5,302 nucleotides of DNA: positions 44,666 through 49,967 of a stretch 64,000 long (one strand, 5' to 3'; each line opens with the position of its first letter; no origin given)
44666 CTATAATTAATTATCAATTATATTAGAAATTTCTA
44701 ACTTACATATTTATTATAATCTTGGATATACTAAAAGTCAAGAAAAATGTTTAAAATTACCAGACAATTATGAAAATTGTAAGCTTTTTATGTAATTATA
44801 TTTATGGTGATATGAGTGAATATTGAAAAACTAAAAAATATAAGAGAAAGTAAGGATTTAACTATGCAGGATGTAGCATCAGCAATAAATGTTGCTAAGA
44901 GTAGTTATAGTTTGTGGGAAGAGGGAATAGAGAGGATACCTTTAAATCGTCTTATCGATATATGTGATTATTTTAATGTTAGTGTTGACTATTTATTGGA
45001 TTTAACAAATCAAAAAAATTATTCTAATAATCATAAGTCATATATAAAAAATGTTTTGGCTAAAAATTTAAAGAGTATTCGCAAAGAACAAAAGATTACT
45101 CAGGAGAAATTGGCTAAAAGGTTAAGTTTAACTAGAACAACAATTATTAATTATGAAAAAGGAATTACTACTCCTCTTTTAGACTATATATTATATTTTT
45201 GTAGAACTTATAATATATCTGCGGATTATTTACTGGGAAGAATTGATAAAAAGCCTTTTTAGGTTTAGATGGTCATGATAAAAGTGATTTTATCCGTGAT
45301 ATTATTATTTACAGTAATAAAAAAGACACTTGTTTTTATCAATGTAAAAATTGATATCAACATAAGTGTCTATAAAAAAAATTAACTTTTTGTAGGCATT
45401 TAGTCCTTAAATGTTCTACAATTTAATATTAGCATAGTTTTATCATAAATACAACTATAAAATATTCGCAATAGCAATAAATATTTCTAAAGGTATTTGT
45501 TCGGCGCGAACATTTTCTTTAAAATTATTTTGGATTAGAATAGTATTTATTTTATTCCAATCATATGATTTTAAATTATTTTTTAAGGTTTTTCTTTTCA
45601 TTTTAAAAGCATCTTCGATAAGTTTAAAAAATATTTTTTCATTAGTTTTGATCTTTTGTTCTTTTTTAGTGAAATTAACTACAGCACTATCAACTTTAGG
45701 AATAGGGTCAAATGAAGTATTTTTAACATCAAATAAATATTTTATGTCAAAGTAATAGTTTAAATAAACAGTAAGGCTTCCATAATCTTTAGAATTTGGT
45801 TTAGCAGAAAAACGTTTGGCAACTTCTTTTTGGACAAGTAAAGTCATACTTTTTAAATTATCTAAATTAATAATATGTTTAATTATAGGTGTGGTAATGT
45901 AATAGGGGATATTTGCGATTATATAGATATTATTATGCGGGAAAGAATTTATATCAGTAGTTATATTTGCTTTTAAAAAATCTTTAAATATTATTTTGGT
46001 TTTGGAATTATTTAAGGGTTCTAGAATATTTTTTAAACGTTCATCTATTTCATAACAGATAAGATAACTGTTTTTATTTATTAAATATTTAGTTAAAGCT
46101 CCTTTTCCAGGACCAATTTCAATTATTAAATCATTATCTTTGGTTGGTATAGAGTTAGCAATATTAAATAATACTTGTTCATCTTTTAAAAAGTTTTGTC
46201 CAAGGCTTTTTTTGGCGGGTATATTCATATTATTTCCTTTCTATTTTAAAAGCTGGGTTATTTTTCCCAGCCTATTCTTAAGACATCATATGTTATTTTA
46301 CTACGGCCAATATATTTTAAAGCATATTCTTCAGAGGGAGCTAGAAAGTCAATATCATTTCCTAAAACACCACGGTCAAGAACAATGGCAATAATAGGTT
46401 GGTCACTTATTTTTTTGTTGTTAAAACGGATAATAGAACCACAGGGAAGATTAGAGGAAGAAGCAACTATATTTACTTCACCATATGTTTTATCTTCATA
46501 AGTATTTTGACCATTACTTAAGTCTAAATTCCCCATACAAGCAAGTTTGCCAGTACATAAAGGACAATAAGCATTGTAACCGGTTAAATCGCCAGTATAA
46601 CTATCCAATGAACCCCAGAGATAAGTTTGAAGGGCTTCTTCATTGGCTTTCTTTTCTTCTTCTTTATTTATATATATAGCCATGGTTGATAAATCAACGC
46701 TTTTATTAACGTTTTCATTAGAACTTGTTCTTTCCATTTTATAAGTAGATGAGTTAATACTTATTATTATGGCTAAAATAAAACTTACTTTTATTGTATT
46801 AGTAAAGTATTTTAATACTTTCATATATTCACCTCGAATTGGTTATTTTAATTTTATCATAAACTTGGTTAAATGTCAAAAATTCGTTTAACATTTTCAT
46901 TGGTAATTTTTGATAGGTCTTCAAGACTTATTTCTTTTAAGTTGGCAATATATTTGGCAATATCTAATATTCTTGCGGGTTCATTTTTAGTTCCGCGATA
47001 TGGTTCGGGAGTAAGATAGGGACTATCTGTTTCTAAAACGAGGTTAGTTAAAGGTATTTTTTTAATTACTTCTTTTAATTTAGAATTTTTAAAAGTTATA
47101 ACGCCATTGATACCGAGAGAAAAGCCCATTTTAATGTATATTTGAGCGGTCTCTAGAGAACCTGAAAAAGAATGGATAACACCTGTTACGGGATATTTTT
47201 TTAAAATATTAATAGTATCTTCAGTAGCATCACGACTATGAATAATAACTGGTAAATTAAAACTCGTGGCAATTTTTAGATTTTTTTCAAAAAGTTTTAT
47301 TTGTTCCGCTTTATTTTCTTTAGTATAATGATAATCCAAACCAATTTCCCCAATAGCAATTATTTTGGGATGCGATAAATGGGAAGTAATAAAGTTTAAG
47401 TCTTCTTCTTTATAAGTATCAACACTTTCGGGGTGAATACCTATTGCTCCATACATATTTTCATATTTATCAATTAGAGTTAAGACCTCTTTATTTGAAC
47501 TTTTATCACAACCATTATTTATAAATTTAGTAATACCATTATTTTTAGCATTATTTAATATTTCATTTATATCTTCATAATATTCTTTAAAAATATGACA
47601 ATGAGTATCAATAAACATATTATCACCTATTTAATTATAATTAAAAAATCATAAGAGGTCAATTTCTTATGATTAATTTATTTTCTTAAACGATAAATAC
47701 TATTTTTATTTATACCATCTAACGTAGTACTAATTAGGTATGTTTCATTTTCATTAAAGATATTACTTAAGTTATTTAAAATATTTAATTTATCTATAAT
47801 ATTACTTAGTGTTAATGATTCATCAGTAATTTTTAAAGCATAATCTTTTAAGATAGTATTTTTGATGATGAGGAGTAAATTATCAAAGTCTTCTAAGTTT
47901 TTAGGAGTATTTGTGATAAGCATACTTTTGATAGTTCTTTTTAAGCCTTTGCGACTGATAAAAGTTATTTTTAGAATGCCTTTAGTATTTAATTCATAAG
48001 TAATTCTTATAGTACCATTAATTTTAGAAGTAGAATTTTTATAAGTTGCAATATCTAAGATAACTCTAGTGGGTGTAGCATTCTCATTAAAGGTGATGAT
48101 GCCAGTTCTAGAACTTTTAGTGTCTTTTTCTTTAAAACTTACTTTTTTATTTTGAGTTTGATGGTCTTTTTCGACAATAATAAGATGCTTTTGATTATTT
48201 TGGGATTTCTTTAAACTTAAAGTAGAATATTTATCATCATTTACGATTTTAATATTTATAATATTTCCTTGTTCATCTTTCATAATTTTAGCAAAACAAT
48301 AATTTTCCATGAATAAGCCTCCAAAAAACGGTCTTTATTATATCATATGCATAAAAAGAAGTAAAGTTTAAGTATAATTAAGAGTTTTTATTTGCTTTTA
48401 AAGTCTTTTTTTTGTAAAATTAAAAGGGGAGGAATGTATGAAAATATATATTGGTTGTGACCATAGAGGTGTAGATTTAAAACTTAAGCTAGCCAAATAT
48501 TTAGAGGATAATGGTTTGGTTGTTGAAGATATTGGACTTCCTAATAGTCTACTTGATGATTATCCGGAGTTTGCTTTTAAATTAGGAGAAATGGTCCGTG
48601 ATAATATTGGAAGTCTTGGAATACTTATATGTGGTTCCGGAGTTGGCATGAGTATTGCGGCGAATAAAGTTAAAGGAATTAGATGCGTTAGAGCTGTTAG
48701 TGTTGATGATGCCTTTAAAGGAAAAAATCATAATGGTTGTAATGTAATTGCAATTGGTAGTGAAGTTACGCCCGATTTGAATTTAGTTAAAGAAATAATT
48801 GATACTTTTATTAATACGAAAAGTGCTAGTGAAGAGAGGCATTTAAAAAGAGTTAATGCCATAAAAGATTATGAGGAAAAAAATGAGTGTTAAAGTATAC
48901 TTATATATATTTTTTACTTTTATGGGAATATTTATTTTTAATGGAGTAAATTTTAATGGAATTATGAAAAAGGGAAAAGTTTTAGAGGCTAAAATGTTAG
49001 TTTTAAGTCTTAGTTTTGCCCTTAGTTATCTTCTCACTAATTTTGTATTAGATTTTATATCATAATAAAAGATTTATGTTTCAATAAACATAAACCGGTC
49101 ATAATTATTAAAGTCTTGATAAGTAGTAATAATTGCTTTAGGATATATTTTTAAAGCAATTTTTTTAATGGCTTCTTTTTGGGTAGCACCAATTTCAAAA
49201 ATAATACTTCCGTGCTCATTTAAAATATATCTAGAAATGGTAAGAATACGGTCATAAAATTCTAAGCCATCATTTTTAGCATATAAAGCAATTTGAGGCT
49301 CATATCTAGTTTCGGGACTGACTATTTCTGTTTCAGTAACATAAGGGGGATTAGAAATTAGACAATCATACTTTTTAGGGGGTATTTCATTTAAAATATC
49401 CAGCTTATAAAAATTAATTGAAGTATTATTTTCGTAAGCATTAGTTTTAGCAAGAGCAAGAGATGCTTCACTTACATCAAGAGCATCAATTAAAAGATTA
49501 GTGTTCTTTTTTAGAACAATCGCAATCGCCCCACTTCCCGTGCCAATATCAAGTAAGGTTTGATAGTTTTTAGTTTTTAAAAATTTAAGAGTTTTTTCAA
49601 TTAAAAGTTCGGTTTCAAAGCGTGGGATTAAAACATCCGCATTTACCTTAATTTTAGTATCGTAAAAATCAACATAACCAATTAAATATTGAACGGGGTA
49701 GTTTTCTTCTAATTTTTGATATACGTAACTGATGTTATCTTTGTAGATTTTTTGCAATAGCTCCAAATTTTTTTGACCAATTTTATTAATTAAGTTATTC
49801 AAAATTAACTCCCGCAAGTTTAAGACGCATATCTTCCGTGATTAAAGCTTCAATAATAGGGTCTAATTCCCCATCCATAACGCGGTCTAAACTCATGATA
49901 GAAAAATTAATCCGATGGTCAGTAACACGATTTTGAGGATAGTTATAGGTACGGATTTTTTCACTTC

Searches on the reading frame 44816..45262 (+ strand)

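Call 59: search_protein_families(library=pfam, proteins=[window:44816-45262:+], max_evalue=0.001)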
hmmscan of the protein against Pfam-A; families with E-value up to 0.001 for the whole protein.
window:44816-45262:+ (148 aa): 10 families
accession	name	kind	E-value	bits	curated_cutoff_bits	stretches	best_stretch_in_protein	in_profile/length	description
PF01381.28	HTH_3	-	9.5e-27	93.3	23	2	85-139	1-55/55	Helix-turn-helix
PF12844.13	HTH_19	-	2.2e-22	79.1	30.2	2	83-141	2-60/64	Helix-turn-helix domain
PF13560.12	HTH_31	-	5e-15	56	27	2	81-136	2-58/64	Helix-turn-helix domain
PF13443.12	HTH_26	-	7.7e-13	48.9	22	2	5-63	1-60/63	Cro/C1-type HTH DNA-binding domain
PF13744.12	HTH_37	-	2.4e-05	24.5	27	0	7-50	24-68/80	Helix-turn-helix domain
PF13413.12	HTH_25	-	3.8e-05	23.9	24.6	0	6-28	2-24/62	Helix-turn-helix domain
PF08279.18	HTH_11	-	0.00018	21.8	25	1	90-113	11-35/55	HTH domain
PF01047.28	MarR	-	0.00043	20.6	24.6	0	85-110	9-34/59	MarR family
PF13412.12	HTH_24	-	0.00043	20.2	21.9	0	85-110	9-34/48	Winged helix-turn-helix DNA-binding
PF17762.8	HTH_ParB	-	0.00089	19.8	22.6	0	82-113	9-40/102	ParB HTH domain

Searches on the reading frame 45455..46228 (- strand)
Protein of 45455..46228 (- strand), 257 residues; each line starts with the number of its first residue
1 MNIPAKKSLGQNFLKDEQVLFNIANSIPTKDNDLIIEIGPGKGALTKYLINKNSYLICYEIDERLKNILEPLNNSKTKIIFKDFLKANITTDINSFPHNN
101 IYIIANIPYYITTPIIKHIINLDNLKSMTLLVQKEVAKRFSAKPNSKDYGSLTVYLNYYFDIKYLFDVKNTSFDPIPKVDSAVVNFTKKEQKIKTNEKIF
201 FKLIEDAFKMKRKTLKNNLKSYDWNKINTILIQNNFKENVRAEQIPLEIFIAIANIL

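Call 13: search_protein_families(library=pfam, proteins=[window:45455-46228:-], max_evalue=0.00001)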
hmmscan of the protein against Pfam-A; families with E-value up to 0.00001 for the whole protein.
window:45455-46228:- (257 aa): 1 family
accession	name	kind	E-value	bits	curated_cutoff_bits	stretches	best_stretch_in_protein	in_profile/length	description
PF00398.26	RrnaAD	-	2e-57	194.8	24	1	5-256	4-260/263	Ribosomal RNA adenine dimethylase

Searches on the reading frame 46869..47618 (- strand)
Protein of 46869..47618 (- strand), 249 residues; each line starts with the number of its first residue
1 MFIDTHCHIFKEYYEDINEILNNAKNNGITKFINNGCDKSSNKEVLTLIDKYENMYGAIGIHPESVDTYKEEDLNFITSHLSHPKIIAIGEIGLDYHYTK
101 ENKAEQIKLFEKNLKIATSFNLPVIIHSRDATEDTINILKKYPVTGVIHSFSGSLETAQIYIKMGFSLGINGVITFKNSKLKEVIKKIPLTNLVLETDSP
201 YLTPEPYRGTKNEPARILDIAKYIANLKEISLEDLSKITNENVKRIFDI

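Call 13: search_protein_families(library=pfam, proteins=[window:46869-47618:-], max_evalue=0.00001)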
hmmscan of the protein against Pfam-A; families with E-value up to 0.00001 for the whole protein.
window:46869-47618:- (249 aa): 1 family
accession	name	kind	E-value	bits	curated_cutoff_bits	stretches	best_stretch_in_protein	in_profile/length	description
PF01026.27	TatD_DNase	-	2.8e-83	279.6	27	1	3-247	1-252/253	TatD related DNase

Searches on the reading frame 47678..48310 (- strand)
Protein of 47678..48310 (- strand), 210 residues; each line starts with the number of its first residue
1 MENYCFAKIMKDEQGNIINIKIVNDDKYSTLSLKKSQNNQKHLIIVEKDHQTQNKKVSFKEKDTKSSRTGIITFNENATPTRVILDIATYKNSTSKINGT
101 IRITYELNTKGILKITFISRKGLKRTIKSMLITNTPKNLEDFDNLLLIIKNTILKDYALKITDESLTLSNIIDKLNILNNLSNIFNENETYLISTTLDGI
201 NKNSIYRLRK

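Call 13: search_protein_families(library=pfam, proteins=[window:47678-48310:-], max_evalue=0.00001)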
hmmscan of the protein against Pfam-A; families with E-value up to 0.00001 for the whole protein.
window:47678-48310:- (210 aa): 0 families

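Call 56: search_protein_families(library=pfam, proteins=[window:47678-48310:-], max_evalue=0.1)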
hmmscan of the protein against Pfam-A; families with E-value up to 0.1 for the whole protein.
window:47678-48310:- (210 aa): 1 family
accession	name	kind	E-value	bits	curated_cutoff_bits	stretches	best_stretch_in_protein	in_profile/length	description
PF18506.7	RelB-like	-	0.009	16.3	27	0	74-91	8-25/62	RelB Antitoxin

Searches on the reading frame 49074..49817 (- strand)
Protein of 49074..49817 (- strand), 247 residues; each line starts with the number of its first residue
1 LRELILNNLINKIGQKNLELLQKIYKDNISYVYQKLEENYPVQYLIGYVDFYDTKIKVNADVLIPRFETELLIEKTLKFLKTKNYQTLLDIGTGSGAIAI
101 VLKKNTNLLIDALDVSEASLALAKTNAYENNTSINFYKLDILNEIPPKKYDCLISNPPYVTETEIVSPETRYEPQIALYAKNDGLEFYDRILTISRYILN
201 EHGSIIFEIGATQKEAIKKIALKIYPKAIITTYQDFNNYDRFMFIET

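Call 13: search_protein_families(library=pfam, proteins=[window:49074-49817:-], max_evalue=0.00001)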
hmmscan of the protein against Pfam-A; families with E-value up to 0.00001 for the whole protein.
window:49074-49817:- (247 aa): 4 families
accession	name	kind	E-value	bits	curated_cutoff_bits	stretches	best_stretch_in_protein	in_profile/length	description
PF05175.20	MTS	-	3.8e-16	59.6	23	1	77-164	24-113/170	Methyltransferase small domain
PF13649.12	Methyltransf_25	-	6.6e-08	33.6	27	1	89-156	2-71/97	Methyltransferase domain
PF13847.12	Methyltransf_31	-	8.9e-08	32.4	27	1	86-156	5-81/145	Methyltransferase domain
PF06325.19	PrmA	-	1.3e-07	31.9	22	1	82-156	159-233/296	Ribosomal protein L11 methyltransferase (PrmA)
